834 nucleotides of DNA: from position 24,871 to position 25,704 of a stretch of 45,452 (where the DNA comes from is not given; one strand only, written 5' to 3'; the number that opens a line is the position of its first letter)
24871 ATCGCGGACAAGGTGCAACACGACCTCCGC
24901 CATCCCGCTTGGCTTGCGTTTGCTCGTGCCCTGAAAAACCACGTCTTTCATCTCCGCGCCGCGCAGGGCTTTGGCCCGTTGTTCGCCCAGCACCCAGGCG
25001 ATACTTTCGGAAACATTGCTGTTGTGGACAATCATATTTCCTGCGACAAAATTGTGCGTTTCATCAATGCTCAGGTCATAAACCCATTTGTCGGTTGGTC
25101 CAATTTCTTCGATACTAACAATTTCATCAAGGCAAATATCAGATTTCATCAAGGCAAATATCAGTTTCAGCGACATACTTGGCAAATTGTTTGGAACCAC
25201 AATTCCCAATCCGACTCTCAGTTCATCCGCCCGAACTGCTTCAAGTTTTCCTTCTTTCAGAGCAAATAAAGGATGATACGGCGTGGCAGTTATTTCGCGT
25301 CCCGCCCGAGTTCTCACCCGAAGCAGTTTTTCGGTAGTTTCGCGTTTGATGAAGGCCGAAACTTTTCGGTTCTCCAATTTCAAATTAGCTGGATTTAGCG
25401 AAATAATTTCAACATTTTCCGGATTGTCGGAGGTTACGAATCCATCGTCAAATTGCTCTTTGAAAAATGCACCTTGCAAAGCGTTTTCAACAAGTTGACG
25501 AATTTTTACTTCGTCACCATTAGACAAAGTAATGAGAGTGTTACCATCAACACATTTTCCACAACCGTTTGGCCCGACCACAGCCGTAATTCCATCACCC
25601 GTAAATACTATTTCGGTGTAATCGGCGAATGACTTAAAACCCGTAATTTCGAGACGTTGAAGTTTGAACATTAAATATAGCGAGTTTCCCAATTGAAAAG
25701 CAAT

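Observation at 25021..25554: A 178-aa mini-intein splits the Walker A P-loop of SMC (GPNGCGK | C...VHN | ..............)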

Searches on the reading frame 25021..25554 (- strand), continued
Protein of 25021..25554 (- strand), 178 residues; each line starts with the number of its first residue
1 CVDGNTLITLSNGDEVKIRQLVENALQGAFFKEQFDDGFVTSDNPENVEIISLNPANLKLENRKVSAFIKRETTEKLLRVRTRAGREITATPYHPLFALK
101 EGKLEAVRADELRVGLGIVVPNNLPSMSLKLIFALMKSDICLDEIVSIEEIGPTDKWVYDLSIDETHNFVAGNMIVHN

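Call 69: search_protein_families(library=ncbifam, proteins=[P0050, P0053, P0055, P0088, P0076, P0158], max_evalue=1e-20)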
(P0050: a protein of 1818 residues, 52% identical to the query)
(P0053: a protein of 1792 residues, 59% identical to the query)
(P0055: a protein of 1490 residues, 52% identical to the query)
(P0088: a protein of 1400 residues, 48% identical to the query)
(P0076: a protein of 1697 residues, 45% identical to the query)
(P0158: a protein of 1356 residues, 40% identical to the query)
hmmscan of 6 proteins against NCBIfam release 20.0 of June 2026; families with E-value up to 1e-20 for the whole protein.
P0050 (1818 aa): 6 families
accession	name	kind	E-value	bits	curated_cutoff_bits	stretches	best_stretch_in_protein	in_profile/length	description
TIGR02168.1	SMC_prok_B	equivalog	2.2e-257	857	567.35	1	737-1816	96-1180/1181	chromosome segregation protein SMC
TIGR02169.1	SMC_prok_A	equivalog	7.8e-122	408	729.4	1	737-1816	92-1164/1165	chromosome segregation protein SMC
NF005852.0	PRK07773.1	equivalog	1.8e-38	132.5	780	1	274-599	511-827/886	replicative DNA helicase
NF011287.0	PRK14698.1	equivalog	1.4e-27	96.1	1238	0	253-458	375-561/1017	V-type ATP synthase subunit A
NF045703.1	rSAM_Tes_intein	exception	3.8e-26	91.2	1700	1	36-461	152-547/1040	tetraether lipid synthase Tes, intein-containing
NF011491.0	PRK14898.1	equivalog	1.7e-25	89.3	783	1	54-599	93-544/860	DNA-directed RNA polymerase subunit A''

P0053 (1792 aa): 2 families
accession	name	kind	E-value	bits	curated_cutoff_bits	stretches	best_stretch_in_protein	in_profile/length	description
TIGR02168.1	SMC_prok_B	equivalog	5.1e-259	862.5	567.35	2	1181-1791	622-1181/1181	chromosome segregation protein SMC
TIGR02169.1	SMC_prok_A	equivalog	5e-122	408.7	729.4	2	1549-1791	924-1165/1165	chromosome segregation protein SMC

P0055 (1490 aa): 3 families
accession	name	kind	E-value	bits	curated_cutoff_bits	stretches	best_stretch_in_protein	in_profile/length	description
TIGR02168.1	SMC_prok_B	equivalog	3e-261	869.9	567.35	1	301-1485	37-1181/1181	chromosome segregation protein SMC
TIGR02169.1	SMC_prok_A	equivalog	1.7e-148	496.3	729.4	1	301-1485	37-1165/1165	chromosome segregation protein SMC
NF005852.0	PRK07773.1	equivalog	5.5e-25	87.8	780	0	247-306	775-832/886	replicative DNA helicase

P0088 (1400 aa): 2 families
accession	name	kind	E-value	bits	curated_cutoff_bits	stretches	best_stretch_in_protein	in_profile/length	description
TIGR02168.1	SMC_prok_B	equivalog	3.2e-204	681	567.35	1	236-1358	37-1114/1181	chromosome segregation protein SMC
TIGR02169.1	SMC_prok_A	equivalog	2.6e-104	350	729.4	1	236-1358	37-1098/1165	chromosome segregation protein SMC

P0076 (1697 aa): 6 families
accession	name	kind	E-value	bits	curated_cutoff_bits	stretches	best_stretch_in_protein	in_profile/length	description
TIGR02169.1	SMC_prok_A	equivalog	4.3e-230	766.6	729.4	1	585-1696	37-1164/1165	chromosome segregation protein SMC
TIGR02168.1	SMC_prok_B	equivalog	7.1e-172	573.8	567.35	1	585-1697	37-1181/1181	chromosome segregation protein SMC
NF011491.0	PRK14898.1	equivalog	3.8e-35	121.2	783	1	52-584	92-543/860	DNA-directed RNA polymerase subunit A''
NF003157.0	PRK04132.1-2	equivalog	2.5e-30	105.1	1103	0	265-506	167-398/864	replication factor C small subunit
NF005852.0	PRK07773.1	equivalog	2.7e-29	102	780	0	361-591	607-833/886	replicative DNA helicase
NF045487.1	ASRP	equivalog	8.6e-21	74.2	300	0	1215-1668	129-589/593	archaea-specific SMC-related protein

P0158 (1356 aa): 2 families
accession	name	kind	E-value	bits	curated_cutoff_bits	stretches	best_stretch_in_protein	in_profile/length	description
TIGR02169.1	SMC_prok_A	equivalog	2.1e-194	648.4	729.4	1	239-1339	37-1165/1165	chromosome segregation protein SMC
TIGR02168.1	SMC_prok_B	equivalog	4.4e-139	465.2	567.35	1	239-1339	37-1181/1181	chromosome segregation protein SMC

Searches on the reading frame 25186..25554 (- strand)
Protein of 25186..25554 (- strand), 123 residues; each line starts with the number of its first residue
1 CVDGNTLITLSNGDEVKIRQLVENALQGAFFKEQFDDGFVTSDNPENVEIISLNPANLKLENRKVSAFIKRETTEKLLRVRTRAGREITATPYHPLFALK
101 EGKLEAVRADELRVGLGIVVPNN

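Call 17: find_related_loci(query=A2, collection=metagenome_contigs, flank=8000)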
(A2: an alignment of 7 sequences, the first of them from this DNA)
Query A2 (123 aa) in metagenome_contigs; peptide patterns used: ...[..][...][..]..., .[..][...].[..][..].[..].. (x = any residue, [..] = any of these).
295 stretches matched a pattern; 108 encode a relative of the query (tblastn E <= 1e-3); the best 80 are kept; 80 distinct loci.
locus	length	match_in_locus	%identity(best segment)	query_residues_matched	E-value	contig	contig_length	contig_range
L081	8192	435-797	69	1-121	3e-54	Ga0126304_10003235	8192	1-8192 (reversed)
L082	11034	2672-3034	61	1-121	4e-47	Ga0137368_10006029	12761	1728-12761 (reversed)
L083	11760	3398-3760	61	1-121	4e-47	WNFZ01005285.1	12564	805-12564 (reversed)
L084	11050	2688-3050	61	1-121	4e-47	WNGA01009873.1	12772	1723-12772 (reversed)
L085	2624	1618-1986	58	1-123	7e-47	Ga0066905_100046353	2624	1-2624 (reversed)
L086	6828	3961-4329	57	1-123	6e-46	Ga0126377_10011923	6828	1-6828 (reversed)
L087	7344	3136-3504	57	1-123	9e-46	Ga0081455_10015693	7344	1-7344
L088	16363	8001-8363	58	1-121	8e-45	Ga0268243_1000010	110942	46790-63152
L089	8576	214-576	57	1-121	8e-45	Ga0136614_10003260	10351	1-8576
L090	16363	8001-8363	54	1-121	5e-43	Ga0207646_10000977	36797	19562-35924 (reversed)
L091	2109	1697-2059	56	1-121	2e-43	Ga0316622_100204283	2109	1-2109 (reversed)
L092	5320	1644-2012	52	1-123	4e-42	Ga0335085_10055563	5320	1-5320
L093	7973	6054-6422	52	1-123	2e-41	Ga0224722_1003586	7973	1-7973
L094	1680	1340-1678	58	1-113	5e-41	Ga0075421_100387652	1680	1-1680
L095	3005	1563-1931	50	1-123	7e-39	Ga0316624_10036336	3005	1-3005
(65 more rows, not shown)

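Call 18: find_related_loci(query=A2, collection=viral_contigs, flank=5000)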
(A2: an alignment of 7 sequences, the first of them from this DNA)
Query A2 (123 aa) in viral_contigs; peptide patterns used: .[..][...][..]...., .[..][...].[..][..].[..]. (x = any residue, [..] = any of these).
127 stretches matched a pattern; 18 encode a relative of the query (tblastn E <= 1e-3); 18 distinct loci.
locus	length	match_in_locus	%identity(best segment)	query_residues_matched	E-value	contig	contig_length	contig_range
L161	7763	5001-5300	30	1-118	4e-9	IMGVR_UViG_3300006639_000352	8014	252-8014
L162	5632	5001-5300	30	1-118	3e-9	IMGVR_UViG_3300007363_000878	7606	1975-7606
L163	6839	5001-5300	30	1-118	4e-9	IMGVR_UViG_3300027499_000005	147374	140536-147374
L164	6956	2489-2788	30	1-118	4e-9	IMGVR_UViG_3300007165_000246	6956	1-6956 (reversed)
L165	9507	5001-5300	30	1-118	4e-9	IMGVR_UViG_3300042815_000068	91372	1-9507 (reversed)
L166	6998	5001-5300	30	1-118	4e-9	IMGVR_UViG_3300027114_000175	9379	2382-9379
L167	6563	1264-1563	29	1-118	1e-8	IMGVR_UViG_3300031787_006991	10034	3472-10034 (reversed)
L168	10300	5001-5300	29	1-118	1e-8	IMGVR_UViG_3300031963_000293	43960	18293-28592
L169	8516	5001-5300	29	1-118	1e-8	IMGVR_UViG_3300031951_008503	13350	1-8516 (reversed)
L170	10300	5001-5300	29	1-118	1e-8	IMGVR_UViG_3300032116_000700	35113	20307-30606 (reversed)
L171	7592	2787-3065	28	1-118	8e-8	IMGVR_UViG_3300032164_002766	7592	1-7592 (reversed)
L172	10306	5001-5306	27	1-122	8e-7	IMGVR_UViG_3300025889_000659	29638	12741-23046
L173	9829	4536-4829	27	1-123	3e-6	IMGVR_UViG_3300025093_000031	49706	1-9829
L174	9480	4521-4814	27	1-123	3e-6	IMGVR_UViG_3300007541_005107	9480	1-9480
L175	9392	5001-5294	27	1-123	3e-6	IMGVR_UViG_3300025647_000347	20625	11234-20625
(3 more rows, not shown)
